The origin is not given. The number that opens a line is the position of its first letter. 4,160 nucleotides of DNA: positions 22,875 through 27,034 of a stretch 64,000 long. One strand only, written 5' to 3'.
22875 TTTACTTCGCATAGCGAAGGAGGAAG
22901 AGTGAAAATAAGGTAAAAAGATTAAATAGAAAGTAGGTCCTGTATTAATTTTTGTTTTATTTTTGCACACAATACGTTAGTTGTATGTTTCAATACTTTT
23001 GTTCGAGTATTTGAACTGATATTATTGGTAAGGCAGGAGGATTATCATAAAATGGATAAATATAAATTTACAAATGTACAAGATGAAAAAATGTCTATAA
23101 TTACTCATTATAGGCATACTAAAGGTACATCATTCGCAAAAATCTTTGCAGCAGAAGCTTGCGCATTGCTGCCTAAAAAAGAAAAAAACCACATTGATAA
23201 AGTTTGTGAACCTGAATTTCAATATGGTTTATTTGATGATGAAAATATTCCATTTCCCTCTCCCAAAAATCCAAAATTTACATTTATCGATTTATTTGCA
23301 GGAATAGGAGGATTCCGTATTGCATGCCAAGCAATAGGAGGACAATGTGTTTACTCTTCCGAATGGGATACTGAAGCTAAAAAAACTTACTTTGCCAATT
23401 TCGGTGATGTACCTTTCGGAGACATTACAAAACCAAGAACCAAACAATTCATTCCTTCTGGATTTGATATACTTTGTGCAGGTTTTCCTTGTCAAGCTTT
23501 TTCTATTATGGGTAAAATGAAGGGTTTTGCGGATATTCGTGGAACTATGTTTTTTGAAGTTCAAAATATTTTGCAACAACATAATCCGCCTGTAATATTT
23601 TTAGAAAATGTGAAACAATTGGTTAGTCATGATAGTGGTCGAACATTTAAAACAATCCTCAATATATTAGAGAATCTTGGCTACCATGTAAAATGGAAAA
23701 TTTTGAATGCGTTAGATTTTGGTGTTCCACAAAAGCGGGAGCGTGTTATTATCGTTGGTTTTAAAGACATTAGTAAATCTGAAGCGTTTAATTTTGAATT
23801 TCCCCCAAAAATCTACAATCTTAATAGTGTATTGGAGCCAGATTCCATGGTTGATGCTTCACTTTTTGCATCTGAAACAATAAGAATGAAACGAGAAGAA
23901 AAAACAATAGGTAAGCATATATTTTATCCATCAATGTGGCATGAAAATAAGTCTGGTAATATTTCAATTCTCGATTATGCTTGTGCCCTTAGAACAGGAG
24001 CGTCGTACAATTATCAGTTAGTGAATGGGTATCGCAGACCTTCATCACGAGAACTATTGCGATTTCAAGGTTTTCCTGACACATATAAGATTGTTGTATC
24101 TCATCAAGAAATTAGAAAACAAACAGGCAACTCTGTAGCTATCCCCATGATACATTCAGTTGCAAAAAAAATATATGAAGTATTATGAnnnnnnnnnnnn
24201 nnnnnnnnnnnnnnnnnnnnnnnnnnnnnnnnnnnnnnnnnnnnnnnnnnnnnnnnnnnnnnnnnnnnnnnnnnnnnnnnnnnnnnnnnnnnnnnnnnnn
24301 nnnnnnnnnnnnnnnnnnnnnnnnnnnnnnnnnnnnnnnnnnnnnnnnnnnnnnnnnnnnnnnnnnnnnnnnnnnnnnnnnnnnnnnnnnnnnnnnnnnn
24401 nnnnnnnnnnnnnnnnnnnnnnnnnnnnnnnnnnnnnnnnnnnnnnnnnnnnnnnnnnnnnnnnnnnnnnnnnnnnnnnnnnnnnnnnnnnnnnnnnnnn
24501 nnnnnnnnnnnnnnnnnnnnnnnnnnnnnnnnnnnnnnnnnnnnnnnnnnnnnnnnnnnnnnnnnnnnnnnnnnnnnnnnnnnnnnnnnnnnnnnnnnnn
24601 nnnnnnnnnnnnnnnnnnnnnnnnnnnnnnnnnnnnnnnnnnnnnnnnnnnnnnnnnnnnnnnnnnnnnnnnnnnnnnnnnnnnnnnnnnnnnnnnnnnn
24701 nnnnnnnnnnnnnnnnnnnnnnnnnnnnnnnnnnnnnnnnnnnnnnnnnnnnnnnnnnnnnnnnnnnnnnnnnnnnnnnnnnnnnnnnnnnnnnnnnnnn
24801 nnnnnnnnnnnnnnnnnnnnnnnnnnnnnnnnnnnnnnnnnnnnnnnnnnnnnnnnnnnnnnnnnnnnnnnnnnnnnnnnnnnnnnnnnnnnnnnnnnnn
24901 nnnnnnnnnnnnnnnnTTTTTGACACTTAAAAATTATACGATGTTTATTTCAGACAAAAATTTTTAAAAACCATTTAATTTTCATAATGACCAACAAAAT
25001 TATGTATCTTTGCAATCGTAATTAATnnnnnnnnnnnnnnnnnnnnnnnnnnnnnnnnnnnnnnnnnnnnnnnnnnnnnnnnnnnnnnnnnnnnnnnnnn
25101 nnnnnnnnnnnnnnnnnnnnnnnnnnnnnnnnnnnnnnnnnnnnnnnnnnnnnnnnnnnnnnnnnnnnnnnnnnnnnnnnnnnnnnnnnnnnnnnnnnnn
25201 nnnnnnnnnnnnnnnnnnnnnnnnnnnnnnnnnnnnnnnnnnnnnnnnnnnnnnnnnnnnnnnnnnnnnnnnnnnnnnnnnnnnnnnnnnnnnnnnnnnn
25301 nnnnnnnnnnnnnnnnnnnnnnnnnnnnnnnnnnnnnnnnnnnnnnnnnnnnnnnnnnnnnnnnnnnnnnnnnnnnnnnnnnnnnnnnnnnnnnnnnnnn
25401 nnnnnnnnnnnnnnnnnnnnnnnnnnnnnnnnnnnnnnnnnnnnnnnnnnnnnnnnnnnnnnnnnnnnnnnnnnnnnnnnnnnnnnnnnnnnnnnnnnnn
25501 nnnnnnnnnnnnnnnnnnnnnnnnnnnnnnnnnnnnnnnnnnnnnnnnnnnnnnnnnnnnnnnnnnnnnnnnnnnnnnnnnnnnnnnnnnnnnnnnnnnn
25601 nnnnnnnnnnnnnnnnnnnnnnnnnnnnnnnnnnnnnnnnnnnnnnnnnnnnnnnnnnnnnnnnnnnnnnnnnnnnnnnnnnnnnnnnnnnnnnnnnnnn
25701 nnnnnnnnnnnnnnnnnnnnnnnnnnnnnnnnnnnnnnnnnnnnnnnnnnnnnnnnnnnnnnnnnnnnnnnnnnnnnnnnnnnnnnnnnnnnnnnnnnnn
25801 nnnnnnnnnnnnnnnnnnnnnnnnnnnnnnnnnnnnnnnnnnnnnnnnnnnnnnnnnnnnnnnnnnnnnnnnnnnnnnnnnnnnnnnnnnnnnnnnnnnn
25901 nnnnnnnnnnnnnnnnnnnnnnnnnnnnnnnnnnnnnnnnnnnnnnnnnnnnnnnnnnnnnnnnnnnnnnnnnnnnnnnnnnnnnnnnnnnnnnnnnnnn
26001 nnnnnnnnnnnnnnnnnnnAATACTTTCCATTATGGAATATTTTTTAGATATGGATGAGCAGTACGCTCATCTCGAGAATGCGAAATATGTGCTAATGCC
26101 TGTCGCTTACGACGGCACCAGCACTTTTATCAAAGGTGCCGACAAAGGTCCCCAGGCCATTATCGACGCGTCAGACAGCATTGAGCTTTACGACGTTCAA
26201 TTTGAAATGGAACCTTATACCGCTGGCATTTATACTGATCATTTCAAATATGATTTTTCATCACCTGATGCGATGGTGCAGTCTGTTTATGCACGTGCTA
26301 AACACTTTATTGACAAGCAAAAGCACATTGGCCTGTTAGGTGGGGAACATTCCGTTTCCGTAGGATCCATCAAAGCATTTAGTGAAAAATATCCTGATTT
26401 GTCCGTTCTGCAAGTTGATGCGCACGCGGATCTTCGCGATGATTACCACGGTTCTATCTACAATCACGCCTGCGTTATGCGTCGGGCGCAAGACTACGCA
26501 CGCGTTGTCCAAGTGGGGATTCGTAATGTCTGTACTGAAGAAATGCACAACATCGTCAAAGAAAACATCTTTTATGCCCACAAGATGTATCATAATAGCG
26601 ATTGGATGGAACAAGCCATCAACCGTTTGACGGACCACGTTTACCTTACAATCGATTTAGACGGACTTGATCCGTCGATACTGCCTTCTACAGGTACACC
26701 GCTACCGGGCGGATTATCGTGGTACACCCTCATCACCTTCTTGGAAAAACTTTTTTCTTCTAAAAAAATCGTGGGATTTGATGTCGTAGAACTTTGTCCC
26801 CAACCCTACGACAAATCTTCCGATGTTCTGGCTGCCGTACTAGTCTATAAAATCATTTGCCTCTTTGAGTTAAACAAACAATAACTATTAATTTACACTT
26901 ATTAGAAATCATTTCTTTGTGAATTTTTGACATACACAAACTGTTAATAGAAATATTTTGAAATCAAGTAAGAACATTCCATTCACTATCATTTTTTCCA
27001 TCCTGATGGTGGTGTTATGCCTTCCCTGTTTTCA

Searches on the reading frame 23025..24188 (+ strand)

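Call 10: search_protein_families(library=pfam, proteins=[window:23025-24188:+], max_evalue=0.001)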
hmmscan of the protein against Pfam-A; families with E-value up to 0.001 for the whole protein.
window:23025-24188:+ (387 aa): 1 family
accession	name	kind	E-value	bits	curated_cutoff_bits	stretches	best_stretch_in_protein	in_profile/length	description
PF00145.23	DNA_methylase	-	4.4e-88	296.3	22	1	85-384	1-323/324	C-5 cytosine-specific DNA methylase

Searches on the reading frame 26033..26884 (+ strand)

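Call 10: search_protein_families(library=pfam, proteins=[window:26033-26884:+], max_evalue=0.001)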
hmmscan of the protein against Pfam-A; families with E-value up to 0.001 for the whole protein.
window:26033-26884:+ (283 aa): 1 family
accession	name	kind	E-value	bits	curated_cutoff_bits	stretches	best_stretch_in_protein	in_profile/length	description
PF00491.26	Arginase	-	1.7e-61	208.6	22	1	18-275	2-279/280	Arginase family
